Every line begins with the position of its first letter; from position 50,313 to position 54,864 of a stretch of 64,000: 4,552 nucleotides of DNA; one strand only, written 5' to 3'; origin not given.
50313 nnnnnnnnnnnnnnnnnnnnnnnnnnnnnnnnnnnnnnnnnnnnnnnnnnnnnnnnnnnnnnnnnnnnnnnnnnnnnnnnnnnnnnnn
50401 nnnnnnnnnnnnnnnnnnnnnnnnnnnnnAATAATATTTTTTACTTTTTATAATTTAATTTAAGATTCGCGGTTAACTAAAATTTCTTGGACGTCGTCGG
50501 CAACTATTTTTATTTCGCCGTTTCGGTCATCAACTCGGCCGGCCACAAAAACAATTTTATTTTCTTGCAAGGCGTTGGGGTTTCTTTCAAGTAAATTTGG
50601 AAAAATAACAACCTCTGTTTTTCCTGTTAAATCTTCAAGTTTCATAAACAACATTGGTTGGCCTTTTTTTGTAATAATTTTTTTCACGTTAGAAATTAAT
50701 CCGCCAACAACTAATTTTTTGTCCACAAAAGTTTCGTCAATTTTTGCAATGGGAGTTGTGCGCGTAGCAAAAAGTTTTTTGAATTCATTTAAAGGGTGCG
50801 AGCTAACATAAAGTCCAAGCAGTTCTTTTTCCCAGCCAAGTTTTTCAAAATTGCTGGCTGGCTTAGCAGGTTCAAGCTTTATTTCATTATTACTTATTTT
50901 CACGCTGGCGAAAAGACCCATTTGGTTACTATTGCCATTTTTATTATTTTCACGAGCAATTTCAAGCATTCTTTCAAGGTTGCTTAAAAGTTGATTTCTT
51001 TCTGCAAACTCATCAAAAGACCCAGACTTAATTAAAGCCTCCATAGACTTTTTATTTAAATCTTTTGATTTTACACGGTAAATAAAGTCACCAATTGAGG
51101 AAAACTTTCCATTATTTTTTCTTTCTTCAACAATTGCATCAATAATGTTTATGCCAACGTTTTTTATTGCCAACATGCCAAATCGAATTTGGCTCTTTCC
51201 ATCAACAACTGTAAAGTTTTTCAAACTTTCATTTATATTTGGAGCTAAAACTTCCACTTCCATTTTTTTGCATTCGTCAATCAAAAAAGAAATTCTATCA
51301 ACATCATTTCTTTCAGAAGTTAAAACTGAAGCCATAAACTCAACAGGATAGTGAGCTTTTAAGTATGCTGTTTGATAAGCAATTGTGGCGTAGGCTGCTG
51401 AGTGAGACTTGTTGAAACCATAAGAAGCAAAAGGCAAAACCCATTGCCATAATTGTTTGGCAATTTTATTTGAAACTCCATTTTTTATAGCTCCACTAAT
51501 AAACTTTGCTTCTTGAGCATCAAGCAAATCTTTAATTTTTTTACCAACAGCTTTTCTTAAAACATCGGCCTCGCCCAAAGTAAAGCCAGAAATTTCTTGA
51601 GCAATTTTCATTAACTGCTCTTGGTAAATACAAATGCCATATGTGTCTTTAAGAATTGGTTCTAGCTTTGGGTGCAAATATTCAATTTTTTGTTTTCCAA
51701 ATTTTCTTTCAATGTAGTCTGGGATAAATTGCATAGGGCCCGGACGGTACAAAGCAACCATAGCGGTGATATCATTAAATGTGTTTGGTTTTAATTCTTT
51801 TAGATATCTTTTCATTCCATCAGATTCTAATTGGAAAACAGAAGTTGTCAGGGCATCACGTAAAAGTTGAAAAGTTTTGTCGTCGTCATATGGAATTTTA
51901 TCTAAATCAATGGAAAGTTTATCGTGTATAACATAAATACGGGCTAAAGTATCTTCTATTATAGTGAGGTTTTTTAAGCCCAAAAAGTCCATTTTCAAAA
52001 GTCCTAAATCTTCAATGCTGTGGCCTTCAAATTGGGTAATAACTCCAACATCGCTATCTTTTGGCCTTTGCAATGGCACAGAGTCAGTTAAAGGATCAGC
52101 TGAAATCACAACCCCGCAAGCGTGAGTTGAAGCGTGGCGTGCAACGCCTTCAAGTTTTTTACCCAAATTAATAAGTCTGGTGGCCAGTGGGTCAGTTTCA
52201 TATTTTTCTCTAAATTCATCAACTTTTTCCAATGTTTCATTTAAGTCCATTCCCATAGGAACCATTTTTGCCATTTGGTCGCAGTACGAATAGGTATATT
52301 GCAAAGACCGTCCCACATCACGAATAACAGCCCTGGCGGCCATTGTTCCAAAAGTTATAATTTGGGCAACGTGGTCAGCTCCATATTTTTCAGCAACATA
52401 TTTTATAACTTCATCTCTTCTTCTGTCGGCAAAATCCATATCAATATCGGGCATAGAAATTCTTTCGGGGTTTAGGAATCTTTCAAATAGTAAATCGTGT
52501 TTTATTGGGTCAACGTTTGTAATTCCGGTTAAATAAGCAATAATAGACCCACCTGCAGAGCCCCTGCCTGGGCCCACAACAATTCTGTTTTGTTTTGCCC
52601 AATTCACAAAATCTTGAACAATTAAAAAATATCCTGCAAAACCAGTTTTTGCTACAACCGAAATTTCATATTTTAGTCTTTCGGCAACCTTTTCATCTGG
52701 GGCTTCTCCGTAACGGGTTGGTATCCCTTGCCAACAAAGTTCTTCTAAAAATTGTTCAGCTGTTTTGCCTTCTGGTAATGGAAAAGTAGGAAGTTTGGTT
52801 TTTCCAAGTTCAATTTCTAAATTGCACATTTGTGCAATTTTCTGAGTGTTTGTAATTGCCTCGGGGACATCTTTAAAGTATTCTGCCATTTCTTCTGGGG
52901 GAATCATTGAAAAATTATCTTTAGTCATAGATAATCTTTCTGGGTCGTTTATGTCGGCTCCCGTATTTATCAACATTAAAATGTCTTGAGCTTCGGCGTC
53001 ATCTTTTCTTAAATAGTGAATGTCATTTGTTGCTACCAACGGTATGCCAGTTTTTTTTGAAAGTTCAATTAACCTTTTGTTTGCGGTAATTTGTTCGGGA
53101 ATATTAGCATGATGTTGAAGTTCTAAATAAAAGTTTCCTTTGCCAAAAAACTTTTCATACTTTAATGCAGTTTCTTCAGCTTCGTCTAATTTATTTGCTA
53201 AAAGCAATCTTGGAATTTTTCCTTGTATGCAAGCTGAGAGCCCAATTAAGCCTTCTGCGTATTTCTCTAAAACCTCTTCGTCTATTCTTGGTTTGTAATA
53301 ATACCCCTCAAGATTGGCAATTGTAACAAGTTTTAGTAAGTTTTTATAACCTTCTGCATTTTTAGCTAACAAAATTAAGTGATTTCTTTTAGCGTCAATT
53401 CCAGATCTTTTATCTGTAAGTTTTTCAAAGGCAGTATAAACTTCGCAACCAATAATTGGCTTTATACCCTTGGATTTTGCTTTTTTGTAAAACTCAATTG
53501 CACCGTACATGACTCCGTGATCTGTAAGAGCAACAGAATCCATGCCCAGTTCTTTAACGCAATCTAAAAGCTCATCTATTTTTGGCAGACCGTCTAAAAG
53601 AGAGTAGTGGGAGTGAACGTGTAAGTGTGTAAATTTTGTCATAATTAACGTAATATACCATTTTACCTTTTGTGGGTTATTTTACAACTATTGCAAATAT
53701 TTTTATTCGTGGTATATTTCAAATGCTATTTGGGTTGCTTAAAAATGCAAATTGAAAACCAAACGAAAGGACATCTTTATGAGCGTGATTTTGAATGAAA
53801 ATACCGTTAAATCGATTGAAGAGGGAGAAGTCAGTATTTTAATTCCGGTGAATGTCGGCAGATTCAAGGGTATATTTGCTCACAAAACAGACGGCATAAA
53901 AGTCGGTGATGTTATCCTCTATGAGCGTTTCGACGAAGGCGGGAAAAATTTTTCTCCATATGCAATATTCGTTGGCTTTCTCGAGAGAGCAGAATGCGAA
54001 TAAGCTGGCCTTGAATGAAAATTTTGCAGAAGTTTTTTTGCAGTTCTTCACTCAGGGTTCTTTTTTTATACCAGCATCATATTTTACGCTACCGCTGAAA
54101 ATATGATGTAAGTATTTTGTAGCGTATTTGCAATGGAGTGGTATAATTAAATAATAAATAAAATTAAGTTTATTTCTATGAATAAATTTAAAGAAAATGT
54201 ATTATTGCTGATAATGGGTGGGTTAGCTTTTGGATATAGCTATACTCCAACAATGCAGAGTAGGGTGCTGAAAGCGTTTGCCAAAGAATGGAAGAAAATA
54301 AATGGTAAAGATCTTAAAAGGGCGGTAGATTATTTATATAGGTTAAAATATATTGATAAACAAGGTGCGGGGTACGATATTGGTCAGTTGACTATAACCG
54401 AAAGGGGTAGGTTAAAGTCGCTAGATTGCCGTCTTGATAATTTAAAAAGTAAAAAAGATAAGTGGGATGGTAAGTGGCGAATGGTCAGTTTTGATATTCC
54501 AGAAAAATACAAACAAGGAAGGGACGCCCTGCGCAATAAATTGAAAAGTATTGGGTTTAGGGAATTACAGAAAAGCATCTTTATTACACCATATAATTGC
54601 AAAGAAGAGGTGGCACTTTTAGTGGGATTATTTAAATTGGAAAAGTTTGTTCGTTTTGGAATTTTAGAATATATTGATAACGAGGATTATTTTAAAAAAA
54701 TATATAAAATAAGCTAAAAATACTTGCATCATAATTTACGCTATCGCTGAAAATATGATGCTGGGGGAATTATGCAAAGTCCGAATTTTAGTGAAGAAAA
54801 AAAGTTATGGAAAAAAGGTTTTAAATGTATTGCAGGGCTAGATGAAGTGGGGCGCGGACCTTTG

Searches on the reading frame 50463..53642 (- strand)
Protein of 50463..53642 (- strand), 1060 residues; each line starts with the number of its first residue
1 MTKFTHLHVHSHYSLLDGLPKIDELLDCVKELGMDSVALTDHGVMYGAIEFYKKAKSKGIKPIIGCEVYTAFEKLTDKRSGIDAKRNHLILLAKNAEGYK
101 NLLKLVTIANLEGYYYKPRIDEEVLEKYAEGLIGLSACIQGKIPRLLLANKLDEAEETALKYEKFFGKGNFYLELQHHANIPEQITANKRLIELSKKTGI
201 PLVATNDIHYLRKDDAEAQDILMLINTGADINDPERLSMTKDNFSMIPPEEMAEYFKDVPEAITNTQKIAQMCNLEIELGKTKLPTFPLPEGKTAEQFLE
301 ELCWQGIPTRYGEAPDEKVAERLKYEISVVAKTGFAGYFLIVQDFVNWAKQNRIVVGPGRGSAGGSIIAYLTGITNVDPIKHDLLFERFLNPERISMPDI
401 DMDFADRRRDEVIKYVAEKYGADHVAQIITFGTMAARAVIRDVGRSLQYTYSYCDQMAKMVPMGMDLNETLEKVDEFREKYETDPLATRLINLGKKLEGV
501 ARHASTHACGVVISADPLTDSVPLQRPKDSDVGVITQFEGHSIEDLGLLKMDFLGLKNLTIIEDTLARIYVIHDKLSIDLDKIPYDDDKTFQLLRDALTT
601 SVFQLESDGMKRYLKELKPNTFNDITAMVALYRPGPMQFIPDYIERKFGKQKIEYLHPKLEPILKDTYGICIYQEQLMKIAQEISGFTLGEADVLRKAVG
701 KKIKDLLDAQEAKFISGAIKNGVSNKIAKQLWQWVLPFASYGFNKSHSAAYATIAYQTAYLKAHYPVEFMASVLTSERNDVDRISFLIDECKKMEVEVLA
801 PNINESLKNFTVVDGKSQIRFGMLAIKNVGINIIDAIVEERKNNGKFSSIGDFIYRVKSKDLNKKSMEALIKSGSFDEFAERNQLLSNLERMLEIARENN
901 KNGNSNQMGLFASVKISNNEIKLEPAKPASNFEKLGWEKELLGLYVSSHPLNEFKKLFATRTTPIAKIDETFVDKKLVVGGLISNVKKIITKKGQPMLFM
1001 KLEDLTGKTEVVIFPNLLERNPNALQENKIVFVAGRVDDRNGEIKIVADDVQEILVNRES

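Call 70: search_protein_families(library=pfam, proteins=[window:50463-53642:-], max_evalue=0.001)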
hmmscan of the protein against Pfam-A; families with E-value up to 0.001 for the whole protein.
window:50463-53642:- (1060 aa): 5 families
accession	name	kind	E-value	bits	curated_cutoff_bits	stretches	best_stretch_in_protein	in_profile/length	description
PF07733.18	DNA_pol3_alpha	-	4.7e-104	348.1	23.9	1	298-555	2-260/260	Bacterial DNA polymerase III alpha NTPase domain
PF17657.6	DNA_pol3_finger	-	2.2e-61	206.4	22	1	558-722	1-166/166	Bacterial DNA polymerase III alpha subunit finger domain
PF02811.25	PHP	-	6.5e-60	202.6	26.4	1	6-178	1-164/164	PHP domain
PF14579.12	HHH_6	-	9.8e-28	96.7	25.6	1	796-884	2-89/90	Helix-hairpin-helix motif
PF01336.31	tRNA_anti-codon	-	7.1e-12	45.5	27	1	978-1053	2-74/75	OB-fold nucleic acid binding domain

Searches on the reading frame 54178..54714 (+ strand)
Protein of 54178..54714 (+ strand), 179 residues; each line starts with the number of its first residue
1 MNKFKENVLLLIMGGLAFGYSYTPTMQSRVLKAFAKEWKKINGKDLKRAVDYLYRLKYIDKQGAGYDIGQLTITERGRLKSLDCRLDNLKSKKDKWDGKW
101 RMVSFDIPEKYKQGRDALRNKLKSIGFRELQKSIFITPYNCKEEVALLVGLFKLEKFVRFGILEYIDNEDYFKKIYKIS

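Call 70: search_protein_families(library=pfam, proteins=[window:54178-54714:+], max_evalue=0.001)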
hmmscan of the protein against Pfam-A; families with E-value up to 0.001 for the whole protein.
window:54178-54714:+ (179 aa): 1 family
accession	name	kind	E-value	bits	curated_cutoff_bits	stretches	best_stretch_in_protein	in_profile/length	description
PF20803.2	PaaX_M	-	1.5e-21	76.7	24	1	94-167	2-75/83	PaaX protein central Cas2-like domain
